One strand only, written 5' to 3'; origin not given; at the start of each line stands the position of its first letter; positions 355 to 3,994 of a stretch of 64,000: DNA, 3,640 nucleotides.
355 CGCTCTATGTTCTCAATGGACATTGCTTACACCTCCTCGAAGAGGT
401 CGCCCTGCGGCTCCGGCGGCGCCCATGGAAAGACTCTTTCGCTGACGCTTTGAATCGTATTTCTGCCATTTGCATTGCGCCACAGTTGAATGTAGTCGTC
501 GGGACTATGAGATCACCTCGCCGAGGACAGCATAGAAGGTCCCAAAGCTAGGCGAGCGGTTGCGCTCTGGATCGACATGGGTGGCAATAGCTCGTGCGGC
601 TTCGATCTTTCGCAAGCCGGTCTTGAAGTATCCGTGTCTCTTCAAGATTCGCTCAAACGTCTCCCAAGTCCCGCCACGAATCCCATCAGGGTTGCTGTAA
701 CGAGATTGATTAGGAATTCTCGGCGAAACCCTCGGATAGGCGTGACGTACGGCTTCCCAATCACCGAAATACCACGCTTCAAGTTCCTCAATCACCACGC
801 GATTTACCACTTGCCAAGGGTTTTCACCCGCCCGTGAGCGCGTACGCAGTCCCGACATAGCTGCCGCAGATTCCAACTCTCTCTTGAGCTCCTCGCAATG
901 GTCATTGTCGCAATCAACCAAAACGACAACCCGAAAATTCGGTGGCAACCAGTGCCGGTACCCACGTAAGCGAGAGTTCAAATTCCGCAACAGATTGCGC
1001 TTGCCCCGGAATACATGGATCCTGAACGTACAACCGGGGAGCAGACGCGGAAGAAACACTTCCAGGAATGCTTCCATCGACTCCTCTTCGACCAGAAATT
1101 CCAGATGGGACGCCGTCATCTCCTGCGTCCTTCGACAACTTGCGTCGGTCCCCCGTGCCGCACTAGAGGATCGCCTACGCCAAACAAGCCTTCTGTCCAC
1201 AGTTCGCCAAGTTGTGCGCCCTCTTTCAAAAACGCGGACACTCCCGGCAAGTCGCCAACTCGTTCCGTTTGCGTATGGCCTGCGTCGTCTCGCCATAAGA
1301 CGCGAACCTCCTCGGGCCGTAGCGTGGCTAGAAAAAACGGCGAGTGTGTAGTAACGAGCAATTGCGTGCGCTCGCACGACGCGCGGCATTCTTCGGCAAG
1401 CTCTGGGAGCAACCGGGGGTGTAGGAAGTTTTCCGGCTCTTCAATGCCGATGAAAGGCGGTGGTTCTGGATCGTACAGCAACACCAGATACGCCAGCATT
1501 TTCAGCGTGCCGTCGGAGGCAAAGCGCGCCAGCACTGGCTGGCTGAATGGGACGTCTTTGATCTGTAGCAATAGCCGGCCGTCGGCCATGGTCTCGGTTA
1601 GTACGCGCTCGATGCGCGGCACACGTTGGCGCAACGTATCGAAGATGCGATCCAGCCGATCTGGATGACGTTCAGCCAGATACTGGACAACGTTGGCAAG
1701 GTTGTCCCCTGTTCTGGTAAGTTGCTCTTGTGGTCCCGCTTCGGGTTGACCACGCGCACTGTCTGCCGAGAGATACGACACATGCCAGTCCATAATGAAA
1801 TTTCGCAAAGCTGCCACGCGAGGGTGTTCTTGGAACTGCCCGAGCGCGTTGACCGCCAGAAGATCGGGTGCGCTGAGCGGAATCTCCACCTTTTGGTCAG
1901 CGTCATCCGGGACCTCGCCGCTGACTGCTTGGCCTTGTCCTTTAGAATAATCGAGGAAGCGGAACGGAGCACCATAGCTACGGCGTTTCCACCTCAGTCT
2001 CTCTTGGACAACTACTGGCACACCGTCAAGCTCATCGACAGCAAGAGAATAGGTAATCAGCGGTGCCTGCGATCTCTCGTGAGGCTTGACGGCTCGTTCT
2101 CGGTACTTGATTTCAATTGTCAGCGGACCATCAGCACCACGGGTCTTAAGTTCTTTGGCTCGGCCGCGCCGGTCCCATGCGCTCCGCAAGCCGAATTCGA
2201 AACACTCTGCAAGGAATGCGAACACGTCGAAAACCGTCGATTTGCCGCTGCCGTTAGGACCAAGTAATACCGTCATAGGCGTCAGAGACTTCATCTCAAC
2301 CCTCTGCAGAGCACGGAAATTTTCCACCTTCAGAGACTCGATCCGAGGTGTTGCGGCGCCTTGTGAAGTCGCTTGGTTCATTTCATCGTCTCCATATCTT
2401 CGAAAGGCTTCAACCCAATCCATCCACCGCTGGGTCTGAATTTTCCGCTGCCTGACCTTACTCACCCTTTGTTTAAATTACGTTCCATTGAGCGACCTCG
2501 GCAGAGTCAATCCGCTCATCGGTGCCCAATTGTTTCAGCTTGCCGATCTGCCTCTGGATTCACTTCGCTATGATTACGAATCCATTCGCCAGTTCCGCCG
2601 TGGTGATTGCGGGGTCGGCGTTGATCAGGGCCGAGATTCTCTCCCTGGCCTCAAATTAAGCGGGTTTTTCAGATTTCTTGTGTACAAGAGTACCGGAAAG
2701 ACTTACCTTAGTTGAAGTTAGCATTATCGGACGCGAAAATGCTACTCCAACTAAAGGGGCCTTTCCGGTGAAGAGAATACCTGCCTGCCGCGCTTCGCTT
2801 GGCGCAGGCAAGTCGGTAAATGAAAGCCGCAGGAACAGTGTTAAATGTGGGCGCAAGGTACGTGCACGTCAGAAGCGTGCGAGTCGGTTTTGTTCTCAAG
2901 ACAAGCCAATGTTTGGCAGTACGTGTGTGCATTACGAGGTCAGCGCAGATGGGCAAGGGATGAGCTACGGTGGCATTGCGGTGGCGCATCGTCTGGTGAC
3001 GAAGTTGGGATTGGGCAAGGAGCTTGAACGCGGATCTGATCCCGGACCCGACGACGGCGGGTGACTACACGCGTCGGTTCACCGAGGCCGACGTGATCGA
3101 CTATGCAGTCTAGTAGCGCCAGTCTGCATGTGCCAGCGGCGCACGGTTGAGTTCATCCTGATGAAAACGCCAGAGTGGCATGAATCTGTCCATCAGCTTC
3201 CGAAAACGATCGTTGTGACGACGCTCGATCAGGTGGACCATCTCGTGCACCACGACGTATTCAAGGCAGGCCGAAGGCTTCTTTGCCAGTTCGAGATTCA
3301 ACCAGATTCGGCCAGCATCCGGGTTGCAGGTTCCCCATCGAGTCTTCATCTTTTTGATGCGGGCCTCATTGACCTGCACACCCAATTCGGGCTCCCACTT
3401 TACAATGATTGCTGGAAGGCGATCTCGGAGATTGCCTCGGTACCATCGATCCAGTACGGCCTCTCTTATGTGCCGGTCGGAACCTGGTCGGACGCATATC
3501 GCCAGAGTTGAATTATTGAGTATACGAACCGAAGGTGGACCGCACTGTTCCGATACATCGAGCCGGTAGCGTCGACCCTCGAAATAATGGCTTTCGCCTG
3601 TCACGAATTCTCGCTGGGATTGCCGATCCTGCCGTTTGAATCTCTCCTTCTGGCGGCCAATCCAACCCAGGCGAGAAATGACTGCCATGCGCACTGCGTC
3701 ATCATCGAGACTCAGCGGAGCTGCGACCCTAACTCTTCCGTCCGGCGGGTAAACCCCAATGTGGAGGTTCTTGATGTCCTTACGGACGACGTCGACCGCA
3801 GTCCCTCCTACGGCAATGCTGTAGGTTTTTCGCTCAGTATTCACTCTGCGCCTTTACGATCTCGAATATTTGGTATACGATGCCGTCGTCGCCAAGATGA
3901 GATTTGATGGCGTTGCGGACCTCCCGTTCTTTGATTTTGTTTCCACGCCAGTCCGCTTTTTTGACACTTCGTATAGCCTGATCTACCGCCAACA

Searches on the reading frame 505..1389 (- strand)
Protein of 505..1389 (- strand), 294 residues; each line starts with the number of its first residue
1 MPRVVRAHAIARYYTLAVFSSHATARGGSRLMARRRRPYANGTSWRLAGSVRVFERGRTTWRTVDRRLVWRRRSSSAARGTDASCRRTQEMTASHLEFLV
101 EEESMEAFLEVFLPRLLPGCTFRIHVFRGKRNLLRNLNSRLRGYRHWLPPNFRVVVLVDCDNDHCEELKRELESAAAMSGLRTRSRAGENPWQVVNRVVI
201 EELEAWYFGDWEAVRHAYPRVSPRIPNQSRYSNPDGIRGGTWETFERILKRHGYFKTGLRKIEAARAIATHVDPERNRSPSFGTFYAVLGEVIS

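Call 21: search_protein_families(library=pfam, proteins=[window:505-1389:-], max_evalue=0.01)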
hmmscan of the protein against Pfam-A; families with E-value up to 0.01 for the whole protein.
window:505-1389:- (294 aa): 1 family
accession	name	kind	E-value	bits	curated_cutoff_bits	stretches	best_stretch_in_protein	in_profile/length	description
PF14103.11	DUF4276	-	6.2e-30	105.3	30.2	1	100-288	1-190/192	Domain of unknown function (DUF4276)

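Call 67: search_protein_families(library=padloc, proteins=[window:505-1389:-], max_evalue=0.00001)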
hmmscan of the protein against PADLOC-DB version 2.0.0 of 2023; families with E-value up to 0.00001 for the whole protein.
window:505-1389:- (294 aa): 6 families
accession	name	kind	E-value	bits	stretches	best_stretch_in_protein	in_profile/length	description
PDLC04202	HEC-01B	-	1.4e-83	277.9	1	95-293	2-201/204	-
PDLC04205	HEC-01B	-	2.4e-33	113.7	1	95-289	2-209/213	-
PDLC04206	HEC-01B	-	4e-33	113.1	1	95-290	2-213/219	-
PDLC04143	HEC-01A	-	6.7e-27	92.4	1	95-286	3-177/190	-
PDLC04203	HEC-01B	-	7.1e-14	50.3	1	98-254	5-164/176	-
PDLC04204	HEC-01B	-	5e-06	24.6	0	154-255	82-170/174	-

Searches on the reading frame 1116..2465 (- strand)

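Call 21: search_protein_families(library=pfam, proteins=[window:1116-2465:-], max_evalue=0.01)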
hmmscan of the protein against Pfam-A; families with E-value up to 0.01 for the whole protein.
window:1116-2465:- (449 aa): 8 families
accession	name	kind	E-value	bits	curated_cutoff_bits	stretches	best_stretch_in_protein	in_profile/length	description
PF13304.12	AAA_21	-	4.4e-30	106.2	27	2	264-379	172-303/304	AAA domain, putative AbiEii toxin, Type IV TA system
PF13175.12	AAA_15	-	2.5e-16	60.7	32.1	2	42-87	3-48/374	AAA ATPase domain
PF02463.25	SMC_N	-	4.3e-10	39.8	40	1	42-85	2-47/220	RecF/RecN/SMC N terminal domain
PF13476.12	AAA_23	-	5.1e-07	31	27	1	44-84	1-41/201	AAA domain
PF13555.12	AAA_29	-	5.7e-05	23.2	27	1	50-83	12-43/61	P-loop containing region of AAA domain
PF11398.14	DUF2813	-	0.00061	19.7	21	0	43-84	4-44/372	Protein of unknown function (DUF2813)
PF00005.33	ABC_tran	-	0.0035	18.4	25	1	64-84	13-33/137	ABC transporter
PF25199.1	nSTAND_NTPase5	-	0.007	16.6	34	0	55-103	34-81/145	Novel STAND NTPase 5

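Call 67: search_protein_families(library=padloc, proteins=[window:1116-2465:-], max_evalue=0.00001)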
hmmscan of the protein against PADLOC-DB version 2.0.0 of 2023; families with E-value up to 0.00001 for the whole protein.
window:1116-2465:- (449 aa): 98 families (the best 25 are shown)
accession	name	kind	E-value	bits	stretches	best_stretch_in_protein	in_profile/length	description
PDLC04182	HEC-01A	-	1.8e-154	512.6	1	40-432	2-404/406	-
PDLC04144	HEC-01B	-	8.7e-120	398.4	1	41-433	2-394/395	-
PDLC04183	HEC-01A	-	4.3e-50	168.9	1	41-429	4-399/402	-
PDLC04178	HEC-01A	-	5.5e-50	168.5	1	38-422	5-374/399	-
PDLC04177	HEC-01A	-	6e-40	135.5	1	42-429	5-389/393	-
PDLC04175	HEC-01A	-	1e-39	134.6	1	41-429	5-359/363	-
PDLC04176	HEC-01A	-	1.2e-38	131.4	1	42-433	3-370/371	-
PDLC04184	HEC-01A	-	2e-35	120.7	2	169-393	163-409/464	-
PDLC04179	HEC-01A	-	5.1e-35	119.4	2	244-428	268-451/459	-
PDLC02980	AriA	-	8.1e-31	106.1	1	64-380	1-304/304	-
PDLC04180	HEC-01A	-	6.9e-30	102.5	1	42-421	3-364/382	-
PDLC04389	PDC-M07A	-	2.9e-26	90.5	2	247-427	220-422/443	-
PDLC04541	PDC-M25A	-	2.7e-24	84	1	42-413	2-348/380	-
PDLC04135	mad3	-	2.9e-23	81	1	41-426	1-372/374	mads_3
PDLC02335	AbiLi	-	1.2e-22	78.4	1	28-428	36-281/326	AbiLi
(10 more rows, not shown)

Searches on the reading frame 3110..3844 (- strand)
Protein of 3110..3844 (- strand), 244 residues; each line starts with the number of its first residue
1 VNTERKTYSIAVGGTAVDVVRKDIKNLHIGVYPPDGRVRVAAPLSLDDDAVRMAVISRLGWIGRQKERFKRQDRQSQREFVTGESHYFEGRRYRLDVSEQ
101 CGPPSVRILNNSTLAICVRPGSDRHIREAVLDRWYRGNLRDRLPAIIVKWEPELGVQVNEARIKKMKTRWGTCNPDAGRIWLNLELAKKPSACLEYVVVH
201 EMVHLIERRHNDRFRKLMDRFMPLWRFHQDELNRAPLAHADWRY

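Call 21: search_protein_families(library=pfam, proteins=[window:3110-3844:-], max_evalue=0.01)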
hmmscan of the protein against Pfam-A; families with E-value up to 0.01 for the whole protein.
window:3110-3844:- (244 aa): 2 families
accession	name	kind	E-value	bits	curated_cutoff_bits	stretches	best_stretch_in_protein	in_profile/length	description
PF01863.23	YgjP-like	-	2.2e-60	204.6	26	1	29-234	3-206/207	YgjP-like, metallopeptidase domain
PF10263.15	SprT-like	-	5.5e-06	26.6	25.6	1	156-221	21-95/108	SprT-like family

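Call 22: search_protein_families(library=ncbifam, proteins=[window:3110-3844:-], max_evalue=0.1)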
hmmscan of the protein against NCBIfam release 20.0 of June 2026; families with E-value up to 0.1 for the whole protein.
window:3110-3844:- (244 aa): 0 families

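Call 67: search_protein_families(library=padloc, proteins=[window:3110-3844:-], max_evalue=0.00001)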
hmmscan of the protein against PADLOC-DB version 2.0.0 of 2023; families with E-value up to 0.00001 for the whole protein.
window:3110-3844:- (244 aa): 0 families
